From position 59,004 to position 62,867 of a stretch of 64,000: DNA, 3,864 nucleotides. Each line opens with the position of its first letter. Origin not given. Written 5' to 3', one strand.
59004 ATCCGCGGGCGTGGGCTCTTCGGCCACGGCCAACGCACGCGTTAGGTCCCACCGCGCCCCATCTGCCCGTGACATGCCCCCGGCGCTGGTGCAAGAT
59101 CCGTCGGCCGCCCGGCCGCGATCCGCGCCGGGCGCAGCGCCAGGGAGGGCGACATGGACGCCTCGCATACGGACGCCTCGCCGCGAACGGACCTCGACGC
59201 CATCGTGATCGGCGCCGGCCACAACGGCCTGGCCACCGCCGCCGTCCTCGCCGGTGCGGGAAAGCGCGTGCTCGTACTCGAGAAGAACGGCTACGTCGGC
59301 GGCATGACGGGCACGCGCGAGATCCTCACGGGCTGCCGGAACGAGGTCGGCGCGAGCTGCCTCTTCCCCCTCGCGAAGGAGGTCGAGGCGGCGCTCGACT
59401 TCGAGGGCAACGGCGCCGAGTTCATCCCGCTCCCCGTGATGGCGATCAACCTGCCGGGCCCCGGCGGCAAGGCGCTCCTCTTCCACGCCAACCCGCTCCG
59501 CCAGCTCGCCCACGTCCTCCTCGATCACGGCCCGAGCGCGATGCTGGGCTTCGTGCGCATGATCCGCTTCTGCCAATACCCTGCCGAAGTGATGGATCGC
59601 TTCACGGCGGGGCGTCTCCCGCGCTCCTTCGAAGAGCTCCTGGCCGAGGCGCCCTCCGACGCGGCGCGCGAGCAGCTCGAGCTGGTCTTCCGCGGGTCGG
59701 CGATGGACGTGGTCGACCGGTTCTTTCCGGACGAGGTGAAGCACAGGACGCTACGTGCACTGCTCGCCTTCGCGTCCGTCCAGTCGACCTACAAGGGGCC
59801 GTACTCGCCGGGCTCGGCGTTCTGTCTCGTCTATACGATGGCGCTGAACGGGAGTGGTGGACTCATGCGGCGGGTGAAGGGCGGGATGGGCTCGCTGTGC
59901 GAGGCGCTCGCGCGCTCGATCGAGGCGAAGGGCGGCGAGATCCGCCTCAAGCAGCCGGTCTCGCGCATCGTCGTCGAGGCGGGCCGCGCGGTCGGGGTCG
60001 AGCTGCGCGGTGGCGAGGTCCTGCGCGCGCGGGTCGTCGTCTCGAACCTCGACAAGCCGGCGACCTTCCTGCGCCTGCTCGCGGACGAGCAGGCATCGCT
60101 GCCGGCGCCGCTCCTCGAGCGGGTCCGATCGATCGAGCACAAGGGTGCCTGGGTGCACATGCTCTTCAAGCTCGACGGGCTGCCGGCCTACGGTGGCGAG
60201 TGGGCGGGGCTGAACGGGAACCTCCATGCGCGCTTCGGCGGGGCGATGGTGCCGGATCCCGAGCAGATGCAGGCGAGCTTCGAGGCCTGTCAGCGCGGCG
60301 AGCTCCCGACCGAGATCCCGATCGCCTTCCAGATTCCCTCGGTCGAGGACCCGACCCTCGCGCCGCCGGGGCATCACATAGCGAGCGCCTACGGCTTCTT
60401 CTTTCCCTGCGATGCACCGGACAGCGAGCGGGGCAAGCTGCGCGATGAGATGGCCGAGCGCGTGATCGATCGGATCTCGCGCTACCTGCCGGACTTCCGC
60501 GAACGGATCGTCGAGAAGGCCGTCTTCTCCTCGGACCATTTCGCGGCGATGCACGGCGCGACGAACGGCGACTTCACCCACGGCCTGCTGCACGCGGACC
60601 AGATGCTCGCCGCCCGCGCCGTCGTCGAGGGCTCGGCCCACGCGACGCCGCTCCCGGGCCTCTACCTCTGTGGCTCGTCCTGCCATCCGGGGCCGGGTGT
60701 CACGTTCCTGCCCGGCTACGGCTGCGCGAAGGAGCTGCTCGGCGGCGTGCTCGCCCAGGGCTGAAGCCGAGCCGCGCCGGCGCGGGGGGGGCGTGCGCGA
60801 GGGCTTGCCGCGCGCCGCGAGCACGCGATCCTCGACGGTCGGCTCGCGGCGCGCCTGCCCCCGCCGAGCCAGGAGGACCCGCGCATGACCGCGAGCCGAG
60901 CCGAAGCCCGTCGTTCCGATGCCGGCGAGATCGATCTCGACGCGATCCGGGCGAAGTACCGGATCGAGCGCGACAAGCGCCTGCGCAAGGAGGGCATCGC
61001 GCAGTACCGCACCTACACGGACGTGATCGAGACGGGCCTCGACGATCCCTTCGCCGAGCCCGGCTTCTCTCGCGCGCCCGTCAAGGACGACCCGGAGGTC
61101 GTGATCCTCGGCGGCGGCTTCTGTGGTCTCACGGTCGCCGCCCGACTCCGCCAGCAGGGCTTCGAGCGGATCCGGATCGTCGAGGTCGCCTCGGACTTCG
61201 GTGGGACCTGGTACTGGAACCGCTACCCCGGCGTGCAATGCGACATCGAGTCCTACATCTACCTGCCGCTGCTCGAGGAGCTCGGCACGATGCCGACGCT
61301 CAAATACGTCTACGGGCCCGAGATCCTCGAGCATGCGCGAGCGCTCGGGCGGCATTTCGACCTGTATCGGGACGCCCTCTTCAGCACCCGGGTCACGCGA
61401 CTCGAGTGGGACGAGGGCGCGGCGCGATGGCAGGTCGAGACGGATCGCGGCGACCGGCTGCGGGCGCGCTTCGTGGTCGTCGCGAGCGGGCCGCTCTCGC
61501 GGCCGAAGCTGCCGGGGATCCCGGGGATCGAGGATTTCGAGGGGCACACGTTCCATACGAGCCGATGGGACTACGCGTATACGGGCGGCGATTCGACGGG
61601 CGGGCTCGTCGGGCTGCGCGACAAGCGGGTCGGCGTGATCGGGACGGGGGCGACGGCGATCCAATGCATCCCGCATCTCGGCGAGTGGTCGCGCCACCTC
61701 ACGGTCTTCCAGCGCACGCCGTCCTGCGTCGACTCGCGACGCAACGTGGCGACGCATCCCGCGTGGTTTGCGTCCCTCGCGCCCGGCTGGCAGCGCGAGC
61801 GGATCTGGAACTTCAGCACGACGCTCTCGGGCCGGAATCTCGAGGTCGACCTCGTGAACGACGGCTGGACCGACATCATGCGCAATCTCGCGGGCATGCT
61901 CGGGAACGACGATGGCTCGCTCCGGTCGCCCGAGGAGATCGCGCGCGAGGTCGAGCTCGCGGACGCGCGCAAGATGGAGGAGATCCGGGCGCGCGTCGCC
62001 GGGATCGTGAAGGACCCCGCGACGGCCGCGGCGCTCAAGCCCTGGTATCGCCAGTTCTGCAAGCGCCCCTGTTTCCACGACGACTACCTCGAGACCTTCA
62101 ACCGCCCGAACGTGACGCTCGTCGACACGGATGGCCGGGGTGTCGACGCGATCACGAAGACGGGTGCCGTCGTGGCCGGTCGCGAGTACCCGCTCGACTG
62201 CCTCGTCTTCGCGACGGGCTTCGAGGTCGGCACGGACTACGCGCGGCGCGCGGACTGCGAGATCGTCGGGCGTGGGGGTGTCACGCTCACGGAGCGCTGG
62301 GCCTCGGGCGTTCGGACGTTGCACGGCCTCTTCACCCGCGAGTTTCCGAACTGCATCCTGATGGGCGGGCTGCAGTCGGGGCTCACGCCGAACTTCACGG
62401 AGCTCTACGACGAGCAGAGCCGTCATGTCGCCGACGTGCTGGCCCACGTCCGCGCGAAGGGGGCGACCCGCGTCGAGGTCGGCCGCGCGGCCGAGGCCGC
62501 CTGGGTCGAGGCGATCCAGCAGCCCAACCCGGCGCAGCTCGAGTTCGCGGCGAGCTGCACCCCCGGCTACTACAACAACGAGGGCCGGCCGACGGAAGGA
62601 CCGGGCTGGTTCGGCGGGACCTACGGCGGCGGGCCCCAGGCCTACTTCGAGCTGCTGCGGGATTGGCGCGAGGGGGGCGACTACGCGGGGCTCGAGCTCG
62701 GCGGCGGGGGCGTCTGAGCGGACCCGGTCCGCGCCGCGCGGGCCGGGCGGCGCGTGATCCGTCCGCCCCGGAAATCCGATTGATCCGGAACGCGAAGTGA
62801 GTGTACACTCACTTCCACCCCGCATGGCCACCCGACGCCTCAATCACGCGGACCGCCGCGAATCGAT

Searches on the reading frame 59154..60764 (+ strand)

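Call 62: search_protein_families(library=pfam, proteins=[window:59154-60764:+], max_evalue=0.01)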
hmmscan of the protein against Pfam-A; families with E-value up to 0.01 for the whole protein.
window:59154-60764:+ (536 aa): 9 families
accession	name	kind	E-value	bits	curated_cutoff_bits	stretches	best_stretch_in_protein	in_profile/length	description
PF01593.30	Amino_oxidase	-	6.8e-24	85.4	19.8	1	25-511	3-421/443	Flavin containing amine oxidoreductase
PF13450.12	NAD_binding_8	-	2e-11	44.4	21.9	1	18-78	1-62/68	NAD(P)-binding Rossmann-like domain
PF01266.30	DAO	-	3.1e-11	43.9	27.9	2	15-53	1-40/353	FAD dependent oxidoreductase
PF00996.24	GDI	-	2.5e-06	26.8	23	0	244-297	229-282/436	GDP dissociation inhibitor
PF03486.20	HI0933_like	-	1.8e-05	24.7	50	1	15-49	2-36/244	HI0933-like protein Rossmann domain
PF12831.13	FAD_oxidored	-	2.1e-05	24.5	27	1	15-65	1-51/416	FAD dependent oxidoreductase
PF00890.30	FAD_binding_2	-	2.4e-05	24.2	20.4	1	15-52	1-38/414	FAD binding domain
PF01494.25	FAD_binding_3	-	0.00085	19.1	22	1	14-45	2-33/349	FAD binding domain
PF01946.23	Thi4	-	0.0029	17.3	26.2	1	13-51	17-56/235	Thi4 family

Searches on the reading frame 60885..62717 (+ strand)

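Call 62: search_protein_families(library=pfam, proteins=[window:60885-62717:+], max_evalue=0.01)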
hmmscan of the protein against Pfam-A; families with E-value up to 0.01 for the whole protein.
window:60885-62717:+ (610 aa): 9 families
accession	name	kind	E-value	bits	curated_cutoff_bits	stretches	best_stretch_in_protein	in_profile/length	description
PF07992.20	Pyr_redox_2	-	1.3e-15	58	26.1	1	71-282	2-178/291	Pyridine nucleotide-disulphide oxidoreductase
PF13738.12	Pyr_redox_3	-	1.1e-12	48.3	30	1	73-231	1-163/305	Pyridine nucleotide-disulphide oxidoreductase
PF13450.12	NAD_binding_8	-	4.2e-10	40.2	21.9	1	74-128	1-54/68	NAD(P)-binding Rossmann-like domain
PF01266.30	DAO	-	6.2e-09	36.3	27.9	2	165-230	167-236/353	FAD dependent oxidoreductase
PF00743.25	FMO-like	-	1.5e-07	30.7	22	1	140-286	79-223/532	Flavin-binding monooxygenase-like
PF13454.12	NAD_binding_9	-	0.00046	20.6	21.8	0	73-111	1-41/155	FAD-NAD(P)-binding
PF05834.18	Lycopene_cycl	-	0.00047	19.8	23.4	0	165-222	104-159/380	Lycopene cyclase protein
PF00890.30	FAD_binding_2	-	0.0022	17.7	20.4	1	72-111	2-40/414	FAD binding domain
PF01494.25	FAD_binding_3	-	0.0087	15.8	22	0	71-100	3-31/349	FAD binding domain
